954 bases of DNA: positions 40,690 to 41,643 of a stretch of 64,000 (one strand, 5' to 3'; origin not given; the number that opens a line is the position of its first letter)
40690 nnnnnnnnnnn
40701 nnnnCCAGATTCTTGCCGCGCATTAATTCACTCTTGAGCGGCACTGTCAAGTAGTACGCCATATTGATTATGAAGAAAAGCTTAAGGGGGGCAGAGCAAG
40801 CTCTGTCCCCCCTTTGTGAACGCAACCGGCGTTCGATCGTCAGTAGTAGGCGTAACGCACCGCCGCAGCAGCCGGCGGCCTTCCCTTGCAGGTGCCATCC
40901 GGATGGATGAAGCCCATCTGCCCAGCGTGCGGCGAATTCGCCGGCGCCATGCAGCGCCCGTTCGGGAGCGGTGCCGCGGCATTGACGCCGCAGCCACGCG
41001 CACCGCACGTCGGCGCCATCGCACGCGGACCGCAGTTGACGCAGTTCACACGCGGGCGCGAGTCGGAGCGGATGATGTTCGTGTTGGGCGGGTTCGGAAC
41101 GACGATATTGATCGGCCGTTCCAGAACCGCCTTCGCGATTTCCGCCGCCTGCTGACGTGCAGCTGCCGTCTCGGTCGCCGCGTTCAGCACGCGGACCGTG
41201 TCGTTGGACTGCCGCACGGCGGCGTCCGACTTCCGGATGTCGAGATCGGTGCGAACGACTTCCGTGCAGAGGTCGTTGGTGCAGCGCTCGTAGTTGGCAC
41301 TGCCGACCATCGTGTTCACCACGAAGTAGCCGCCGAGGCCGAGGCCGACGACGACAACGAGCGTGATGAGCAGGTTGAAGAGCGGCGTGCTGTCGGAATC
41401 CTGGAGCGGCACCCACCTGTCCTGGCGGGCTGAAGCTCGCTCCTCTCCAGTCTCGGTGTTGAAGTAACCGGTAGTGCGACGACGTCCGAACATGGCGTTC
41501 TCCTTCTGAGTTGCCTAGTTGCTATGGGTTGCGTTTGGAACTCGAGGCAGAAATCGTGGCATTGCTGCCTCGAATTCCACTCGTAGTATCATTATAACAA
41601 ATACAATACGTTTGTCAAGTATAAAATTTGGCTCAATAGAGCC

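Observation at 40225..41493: Tandem paralogs sharing a novel roughly 30-aa C-terminal two-Cys motif (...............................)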

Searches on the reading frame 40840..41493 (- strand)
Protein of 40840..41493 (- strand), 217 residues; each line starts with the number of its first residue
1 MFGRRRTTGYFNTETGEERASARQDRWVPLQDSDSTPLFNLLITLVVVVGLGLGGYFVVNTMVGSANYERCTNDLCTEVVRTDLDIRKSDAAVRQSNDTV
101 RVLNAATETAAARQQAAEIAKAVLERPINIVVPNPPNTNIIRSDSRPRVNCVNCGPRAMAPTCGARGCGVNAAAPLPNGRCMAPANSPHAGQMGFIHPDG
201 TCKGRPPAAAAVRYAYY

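Call 8: search_protein_families(library=pfam, proteins=[window:40840-41493:-], max_evalue=0.1)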
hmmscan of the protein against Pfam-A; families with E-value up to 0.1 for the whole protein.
window:40840-41493:- (217 aa): 0 families

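Call 9: search_protein_families(library=ncbifam, proteins=[window:40840-41493:-], max_evalue=0.1)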
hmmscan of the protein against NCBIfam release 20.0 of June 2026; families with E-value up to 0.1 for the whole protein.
window:40840-41493:- (217 aa): 0 families

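Call 10: find_homologous_proteins(query=window:40840-41493:-, max_evalue=10)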
Query window:40840-41493:- (217 aa): 3 proteins with E <= 10 among 968 candidates.
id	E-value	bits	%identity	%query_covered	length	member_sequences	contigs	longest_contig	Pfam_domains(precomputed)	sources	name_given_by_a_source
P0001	4.5e-142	489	100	100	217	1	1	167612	-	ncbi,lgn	-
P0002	2.5e-34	137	46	79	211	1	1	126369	-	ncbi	-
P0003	2.4e-8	52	84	14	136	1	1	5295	-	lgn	-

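Call 12: find_encoding_contigs(protein=P0002, flank=10000)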
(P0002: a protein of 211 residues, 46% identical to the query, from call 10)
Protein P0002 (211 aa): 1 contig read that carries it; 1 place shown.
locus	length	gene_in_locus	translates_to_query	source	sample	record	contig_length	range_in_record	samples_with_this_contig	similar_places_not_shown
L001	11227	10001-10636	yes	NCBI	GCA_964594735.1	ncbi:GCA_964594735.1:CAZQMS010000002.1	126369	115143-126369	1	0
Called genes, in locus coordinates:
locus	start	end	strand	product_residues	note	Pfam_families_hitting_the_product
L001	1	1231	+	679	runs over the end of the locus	PF02518:HATPase_c, PF00204:DNA_gyraseB, PF01751:Toprim, PF00986:DNA_gyraseB_C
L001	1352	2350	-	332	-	PF07705:CARDB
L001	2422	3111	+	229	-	PF04203:Sortase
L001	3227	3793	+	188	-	-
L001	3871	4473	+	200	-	-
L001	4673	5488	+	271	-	-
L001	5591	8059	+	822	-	-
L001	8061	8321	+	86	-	-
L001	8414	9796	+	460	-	-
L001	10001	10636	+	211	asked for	-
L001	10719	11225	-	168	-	?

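Call 13: find_encoding_contigs(protein=P0001, flank=10000)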
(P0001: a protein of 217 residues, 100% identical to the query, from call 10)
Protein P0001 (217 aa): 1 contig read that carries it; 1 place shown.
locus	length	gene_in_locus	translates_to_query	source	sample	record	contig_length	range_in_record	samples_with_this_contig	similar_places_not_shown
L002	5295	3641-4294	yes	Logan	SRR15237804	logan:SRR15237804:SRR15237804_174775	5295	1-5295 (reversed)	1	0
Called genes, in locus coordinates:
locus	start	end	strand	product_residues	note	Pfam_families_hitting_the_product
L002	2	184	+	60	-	?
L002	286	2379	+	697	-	-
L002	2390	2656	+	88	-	-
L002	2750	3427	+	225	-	-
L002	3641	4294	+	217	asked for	-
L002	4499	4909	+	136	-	-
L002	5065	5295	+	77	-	?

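Call 14: find_encoding_contigs(protein=P0003, flank=10000)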
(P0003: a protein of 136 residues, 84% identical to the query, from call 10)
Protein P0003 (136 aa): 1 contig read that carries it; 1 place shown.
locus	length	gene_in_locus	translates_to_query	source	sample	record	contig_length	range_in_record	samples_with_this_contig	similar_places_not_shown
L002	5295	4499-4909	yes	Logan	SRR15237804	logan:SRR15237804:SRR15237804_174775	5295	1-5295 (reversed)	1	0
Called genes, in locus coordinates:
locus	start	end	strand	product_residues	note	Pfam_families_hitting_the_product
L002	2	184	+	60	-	?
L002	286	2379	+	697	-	-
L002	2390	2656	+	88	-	-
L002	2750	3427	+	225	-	-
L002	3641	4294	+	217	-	-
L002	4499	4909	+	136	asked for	-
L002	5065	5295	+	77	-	?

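Call 28: search_protein_representatives(alignment_id=A2)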
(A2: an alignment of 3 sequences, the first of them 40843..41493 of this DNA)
Query: 3 sequences, 198 profile positions. Proteins with E-value up to 0.001 (for the whole library): 9; up to 1e-10: 4; up to 1e-30: 3. The best 9 are listed.
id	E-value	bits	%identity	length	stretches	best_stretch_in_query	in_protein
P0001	4.0e-101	353.7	-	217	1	1-198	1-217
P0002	1.8e-100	351.5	-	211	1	3-198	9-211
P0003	1.5e-42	162.5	-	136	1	90-192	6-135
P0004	2.7e-11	60.5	-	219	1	16-193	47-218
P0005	6.6e-06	42.9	-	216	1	155-189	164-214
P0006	6.8e-06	42.8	-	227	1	35-188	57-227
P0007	6.5e-05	39.6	-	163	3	173-189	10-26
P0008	3.1e-04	37.4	-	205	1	20-164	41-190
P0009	9.8e-04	35.8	-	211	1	6-140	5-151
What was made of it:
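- Closest known: Reusable cell-surface anchoring or binding modules of Gram-positive-type envelopes. Different: The binding partner is unknown and the family comprises only about six proteins (call 28).
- The exhaustive HMMER search gave 9 hits in 1.84 billion representatives (call 28).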

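Call 32: find_encoding_contigs(protein=P0005, flank=8000, max_places=3)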
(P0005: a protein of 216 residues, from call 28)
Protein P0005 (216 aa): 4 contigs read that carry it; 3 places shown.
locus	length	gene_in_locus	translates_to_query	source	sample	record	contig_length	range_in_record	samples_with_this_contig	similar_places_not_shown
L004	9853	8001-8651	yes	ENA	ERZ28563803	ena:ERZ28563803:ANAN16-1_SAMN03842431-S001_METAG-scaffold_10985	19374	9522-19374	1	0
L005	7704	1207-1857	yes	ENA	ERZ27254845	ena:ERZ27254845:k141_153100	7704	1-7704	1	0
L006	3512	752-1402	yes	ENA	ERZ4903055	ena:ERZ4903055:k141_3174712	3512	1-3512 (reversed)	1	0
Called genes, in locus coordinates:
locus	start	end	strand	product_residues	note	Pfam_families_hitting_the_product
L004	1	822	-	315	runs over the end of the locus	PF07705:CARDB (faint)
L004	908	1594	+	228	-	PF04203:Sortase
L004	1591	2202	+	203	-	-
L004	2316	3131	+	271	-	-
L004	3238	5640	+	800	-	-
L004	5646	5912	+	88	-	-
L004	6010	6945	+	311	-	-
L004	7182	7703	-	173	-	-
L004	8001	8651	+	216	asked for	-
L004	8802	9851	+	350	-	?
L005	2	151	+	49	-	?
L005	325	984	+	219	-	-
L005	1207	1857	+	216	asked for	-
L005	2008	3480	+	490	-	-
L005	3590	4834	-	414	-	PF00587:tRNA-synt_2b, PF03129:HGTP_anticodon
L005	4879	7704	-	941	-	?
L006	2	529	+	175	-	?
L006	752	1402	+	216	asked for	-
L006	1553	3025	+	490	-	-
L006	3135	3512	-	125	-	?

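Call 33: find_encoding_contigs(protein=P0004, flank=8000, max_places=3)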
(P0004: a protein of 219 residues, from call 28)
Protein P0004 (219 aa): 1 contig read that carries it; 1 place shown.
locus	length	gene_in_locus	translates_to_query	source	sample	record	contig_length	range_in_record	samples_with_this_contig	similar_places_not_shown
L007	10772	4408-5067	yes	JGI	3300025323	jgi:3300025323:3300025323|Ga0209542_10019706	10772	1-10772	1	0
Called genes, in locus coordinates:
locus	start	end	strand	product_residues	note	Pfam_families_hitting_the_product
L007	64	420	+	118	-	-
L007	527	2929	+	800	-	-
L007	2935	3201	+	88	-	-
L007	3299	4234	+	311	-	-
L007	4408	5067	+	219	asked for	-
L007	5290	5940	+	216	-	-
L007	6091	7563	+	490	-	-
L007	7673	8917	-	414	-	PF00587:tRNA-synt_2b, PF03129:HGTP_anticodon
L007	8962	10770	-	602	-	?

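Call 37: find_encoding_contigs(protein=P0006, flank=8000, max_places=3)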
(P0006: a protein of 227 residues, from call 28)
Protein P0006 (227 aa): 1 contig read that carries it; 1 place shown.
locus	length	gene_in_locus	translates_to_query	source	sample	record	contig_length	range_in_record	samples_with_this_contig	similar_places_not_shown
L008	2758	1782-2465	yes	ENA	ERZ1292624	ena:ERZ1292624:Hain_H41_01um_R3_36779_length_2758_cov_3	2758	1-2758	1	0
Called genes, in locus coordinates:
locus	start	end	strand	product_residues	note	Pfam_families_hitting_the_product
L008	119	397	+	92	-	-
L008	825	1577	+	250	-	-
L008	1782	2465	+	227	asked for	-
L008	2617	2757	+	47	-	?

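Call 38: find_encoding_contigs(protein=P0009, flank=8000, max_places=3)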
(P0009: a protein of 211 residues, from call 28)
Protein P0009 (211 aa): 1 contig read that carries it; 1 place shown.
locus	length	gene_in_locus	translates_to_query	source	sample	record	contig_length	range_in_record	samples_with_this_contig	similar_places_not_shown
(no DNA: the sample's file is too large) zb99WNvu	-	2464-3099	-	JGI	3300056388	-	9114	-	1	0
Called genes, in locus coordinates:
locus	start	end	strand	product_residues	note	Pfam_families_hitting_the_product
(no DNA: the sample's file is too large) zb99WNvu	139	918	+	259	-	-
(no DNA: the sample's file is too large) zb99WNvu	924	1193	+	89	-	-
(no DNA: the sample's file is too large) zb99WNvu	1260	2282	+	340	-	-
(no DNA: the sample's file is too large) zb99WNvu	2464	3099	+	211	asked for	-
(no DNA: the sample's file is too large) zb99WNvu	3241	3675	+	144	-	-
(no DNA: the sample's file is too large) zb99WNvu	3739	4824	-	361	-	PF03734:YkuD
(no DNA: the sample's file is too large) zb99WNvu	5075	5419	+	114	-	-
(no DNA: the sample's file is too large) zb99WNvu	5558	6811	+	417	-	-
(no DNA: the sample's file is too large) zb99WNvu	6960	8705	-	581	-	PF00587:tRNA-synt_2b, PF03129:HGTP_anticodon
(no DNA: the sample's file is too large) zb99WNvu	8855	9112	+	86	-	?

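Call 39: find_encoding_contigs(protein=P0008, flank=8000, max_places=3)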
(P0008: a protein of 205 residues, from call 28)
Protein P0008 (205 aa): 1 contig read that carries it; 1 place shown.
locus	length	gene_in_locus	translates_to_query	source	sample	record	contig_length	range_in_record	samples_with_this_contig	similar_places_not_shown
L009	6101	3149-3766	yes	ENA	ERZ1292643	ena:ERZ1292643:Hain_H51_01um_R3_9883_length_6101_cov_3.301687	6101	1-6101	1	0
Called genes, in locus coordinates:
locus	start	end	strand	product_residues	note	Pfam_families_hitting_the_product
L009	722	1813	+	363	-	-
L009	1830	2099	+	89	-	-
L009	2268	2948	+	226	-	-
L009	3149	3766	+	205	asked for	-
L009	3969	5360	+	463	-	-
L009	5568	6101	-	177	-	?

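Call 44: find_encoding_contigs(protein=P0007, flank=6000, max_places=3)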
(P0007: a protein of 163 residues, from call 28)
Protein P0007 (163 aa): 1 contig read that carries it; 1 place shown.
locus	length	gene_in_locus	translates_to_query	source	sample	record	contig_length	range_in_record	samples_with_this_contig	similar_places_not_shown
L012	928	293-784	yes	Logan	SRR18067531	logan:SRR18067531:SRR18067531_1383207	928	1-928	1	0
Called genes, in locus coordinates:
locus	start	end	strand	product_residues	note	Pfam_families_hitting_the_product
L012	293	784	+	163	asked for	-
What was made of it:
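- Tried and rejected: It lies on a 928-bp contig with no context (call 44), which is too weak to call homology.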

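Call 54: predict_structure(alignment_id=A5)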
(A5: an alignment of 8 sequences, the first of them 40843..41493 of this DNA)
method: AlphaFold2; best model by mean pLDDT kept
length: 217 residues; sequences in the alignment: 8
mean_pLDDT: 63.1   pTM: 0.22
mean pLDDT of the five models: 63.1, 62.3, 58.9, 55.3, 54.8
residues with pLDDT >= 90: 0; 70-90: 85; 50-70: 89; < 50: 43
segments of 3 or more residues with pLDDT < 50: 67-70, 136-161, 211-217
pLDDT, mean of each block of 10 residues (from residue 1): 65 79 69 66 84 77 53 53 62 67 69 73 58 50 40 38 51 67 73 77 69 40
secondary structure, 60 per line:
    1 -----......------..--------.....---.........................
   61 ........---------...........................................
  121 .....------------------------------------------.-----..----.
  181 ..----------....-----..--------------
elements in order: E6-11 E28-32 H36-68 H78-125 E180-182 E193-196
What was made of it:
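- Checked: AlphaFold predicts a long helix at 78-125 (call 54).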

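Call 62: find_homologous_proteins(query=P0006, max_evalue=1)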
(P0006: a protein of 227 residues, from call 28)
Query P0006 (227 aa): 1 proteins with E <= 1 among 4228 candidates.
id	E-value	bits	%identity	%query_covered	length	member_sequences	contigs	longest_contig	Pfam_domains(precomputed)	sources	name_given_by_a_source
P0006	1.1e-148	511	100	100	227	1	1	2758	-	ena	-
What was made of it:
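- Tried and rejected: Search with P0006 (call 62).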

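Call 68: search_protein_families(library=pfam, proteins=[P0004, P0005, P0006, P0007, P0008, P0009, P0002], max_evalue=1)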
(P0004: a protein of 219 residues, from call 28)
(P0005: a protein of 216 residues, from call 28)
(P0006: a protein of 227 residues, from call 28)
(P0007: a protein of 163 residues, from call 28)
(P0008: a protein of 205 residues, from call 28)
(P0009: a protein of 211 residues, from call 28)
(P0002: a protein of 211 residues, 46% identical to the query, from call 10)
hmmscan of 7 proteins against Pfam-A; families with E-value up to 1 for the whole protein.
P0004 (219 aa): 0 families

P0005 (216 aa): 0 families

P0006 (227 aa): 0 families

P0007 (163 aa): 2 families
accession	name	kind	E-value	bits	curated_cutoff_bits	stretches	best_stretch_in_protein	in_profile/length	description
PF02428.20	Prot_inhib_II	-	0.22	12.4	22.3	0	17-35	30-48/51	Potato type II proteinase inhibitor family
PF16934.11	Mersacidin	-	0.62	10.3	27.6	0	38-49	22-33/34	Two-component Enterococcus faecalis cytolysin (EFC)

P0008 (205 aa): 1 family
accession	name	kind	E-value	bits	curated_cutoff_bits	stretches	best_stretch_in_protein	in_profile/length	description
PF20992.2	CBP66_2nd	-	0.18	12.2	27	0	154-194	3-45/78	Nuclear cap binding complex subunit CBP66 second domain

P0009 (211 aa): 3 families
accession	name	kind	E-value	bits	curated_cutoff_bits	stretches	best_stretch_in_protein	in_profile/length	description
PF09696.15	Ctf8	-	0.016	16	22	1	72-131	77-133/133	Ctf8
PF10114.15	PocR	-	0.027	14.7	23.9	0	30-112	75-148/162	Sensory domain found in PocR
PF22245.3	G7C_C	-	0.054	13.6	26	1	44-112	82-149/180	Tailspike protein, C-terminal domain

P0002 (211 aa): 0 families
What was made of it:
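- On Any curated protein domain family (Pfam-A, NCBIfam): P0007-P0009 gave only weak Pfam hits (E 0.016-0.62), all below each family's gathering score (call 68).
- Closest known: Reusable cell-surface anchoring or binding modules of Gram-positive-type envelopes. Different: There is no sequence or profile similarity (calls 8, 9, 68).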
